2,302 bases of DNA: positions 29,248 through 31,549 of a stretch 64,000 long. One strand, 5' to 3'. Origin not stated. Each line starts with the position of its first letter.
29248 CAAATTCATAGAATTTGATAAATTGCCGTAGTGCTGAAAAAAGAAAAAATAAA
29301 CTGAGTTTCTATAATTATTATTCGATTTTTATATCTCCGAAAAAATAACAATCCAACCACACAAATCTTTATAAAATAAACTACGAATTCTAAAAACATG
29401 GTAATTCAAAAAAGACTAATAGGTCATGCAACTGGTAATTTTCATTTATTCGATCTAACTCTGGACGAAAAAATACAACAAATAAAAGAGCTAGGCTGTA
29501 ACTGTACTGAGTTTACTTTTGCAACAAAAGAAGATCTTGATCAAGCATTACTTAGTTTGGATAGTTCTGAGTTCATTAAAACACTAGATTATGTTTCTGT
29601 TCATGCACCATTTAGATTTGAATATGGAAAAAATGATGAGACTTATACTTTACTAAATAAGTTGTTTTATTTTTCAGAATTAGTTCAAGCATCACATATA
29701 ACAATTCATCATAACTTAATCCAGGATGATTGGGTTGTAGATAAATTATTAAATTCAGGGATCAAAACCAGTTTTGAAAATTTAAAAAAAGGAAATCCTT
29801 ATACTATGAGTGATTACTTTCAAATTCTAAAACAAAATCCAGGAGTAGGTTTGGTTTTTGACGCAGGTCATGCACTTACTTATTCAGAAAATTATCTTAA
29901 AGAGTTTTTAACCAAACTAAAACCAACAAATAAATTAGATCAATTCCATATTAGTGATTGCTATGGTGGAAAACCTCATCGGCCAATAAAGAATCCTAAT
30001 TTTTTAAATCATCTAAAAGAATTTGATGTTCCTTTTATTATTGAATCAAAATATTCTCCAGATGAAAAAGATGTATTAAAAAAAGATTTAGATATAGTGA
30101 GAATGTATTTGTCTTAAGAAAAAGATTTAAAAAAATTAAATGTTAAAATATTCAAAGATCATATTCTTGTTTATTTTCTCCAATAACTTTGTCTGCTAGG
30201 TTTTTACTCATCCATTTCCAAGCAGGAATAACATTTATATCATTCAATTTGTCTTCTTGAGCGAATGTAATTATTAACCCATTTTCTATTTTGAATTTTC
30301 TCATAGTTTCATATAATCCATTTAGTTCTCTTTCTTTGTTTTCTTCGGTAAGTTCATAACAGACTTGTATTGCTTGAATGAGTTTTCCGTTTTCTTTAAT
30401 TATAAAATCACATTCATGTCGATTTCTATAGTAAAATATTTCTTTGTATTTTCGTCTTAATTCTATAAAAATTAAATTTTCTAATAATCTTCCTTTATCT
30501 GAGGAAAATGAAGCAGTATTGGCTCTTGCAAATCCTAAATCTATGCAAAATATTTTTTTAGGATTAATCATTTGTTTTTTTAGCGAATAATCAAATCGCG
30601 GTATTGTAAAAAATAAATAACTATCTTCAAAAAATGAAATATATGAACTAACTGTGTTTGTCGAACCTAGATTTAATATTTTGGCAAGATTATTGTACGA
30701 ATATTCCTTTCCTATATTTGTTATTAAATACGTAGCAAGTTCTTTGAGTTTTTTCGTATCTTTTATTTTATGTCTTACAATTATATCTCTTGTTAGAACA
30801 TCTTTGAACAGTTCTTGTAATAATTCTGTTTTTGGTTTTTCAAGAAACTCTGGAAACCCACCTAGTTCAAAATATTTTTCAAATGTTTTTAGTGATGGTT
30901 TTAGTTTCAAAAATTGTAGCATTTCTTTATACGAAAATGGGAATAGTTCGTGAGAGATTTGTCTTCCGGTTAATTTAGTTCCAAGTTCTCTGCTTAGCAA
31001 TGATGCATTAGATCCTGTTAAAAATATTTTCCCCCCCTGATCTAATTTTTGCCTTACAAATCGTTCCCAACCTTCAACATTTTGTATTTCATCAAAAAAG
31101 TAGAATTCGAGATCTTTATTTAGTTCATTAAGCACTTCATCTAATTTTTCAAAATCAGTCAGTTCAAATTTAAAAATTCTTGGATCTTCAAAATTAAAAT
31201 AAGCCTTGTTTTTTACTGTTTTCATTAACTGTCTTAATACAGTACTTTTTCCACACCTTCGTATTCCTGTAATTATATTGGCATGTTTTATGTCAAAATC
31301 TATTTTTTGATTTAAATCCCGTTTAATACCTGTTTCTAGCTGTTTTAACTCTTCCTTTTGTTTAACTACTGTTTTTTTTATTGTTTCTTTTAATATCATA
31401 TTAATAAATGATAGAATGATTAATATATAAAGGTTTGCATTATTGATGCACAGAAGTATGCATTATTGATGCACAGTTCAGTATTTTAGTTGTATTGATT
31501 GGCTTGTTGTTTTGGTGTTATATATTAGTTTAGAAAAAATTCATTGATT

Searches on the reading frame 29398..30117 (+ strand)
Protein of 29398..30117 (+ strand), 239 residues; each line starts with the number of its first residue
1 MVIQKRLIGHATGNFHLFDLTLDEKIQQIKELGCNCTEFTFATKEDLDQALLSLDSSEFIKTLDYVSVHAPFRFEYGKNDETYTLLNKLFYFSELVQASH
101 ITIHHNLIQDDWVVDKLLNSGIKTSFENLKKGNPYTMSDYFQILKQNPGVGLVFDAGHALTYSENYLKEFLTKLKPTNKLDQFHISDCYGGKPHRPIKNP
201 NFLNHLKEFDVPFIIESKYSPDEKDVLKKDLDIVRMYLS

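Call 6: search_protein_families(library=pfam, proteins=[window:29398-30117:+], max_evalue=0.001)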
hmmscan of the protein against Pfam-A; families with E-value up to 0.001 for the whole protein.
window:29398-30117:+ (239 aa): 1 family
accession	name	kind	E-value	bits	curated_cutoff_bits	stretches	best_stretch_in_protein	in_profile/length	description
PF01261.30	AP_endonuc_2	-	1.4e-08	35.2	31.1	1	114-234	112-246/249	Xylose isomerase-like TIM barrel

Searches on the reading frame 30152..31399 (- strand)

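Call 6: search_protein_families(library=pfam, proteins=[window:30152-31399:-], max_evalue=0.001)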
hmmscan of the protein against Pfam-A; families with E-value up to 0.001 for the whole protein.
window:30152-31399:- (415 aa): 4 families
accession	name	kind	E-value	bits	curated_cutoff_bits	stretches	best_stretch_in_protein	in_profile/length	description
PF13173.12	AAA_14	-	2.1e-34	118.7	27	1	40-161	4-129/129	AAA domain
PF13635.12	DUF4143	-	1e-24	87.5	28.1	1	204-348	2-159/160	Domain of unknown function (DUF4143)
PF13401.12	AAA_22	-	7.5e-05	23.5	27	0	42-97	9-58/130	AAA domain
PF01637.24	ATPase_2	-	0.00021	21.6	33.2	1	28-105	10-90/225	ATPase domain predominantly from Archaea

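Call 23: search_protein_families(library=padloc, proteins=[window:30152-31399:-], max_evalue=0.01)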
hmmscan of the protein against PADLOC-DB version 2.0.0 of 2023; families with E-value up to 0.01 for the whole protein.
window:30152-31399:- (415 aa): 10 families
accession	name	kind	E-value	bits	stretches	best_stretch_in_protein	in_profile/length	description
PDLC04787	PDC-S01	-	2.4e-117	390.3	1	23-399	9-408/412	-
PDLC04789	PDC-S01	-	2.2e-50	169.7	1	25-352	2-344/375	-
PDLC04790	PDC-S01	-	2.9e-35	119.8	1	27-364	14-381/422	-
PDLC04791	PDC-S01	-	7e-29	98.7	1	27-378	8-376/395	-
PDLC04786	PDC-S01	-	3.9e-15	53.5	2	170-396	184-429/439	-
PDLC04792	PDC-S01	-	1.2e-08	32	2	299-397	333-431/452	-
PDLC04788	PDC-S01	-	1.2e-07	29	1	41-187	22-173/448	-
PDLC02979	AriA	-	4.3e-06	24.8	1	32-241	18-144/373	-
PDLC03878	NsnB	-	0.0002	19.2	1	31-106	14-86/345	-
PDLC04140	mad8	-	0.00065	17.3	1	33-204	20-149/314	mads_8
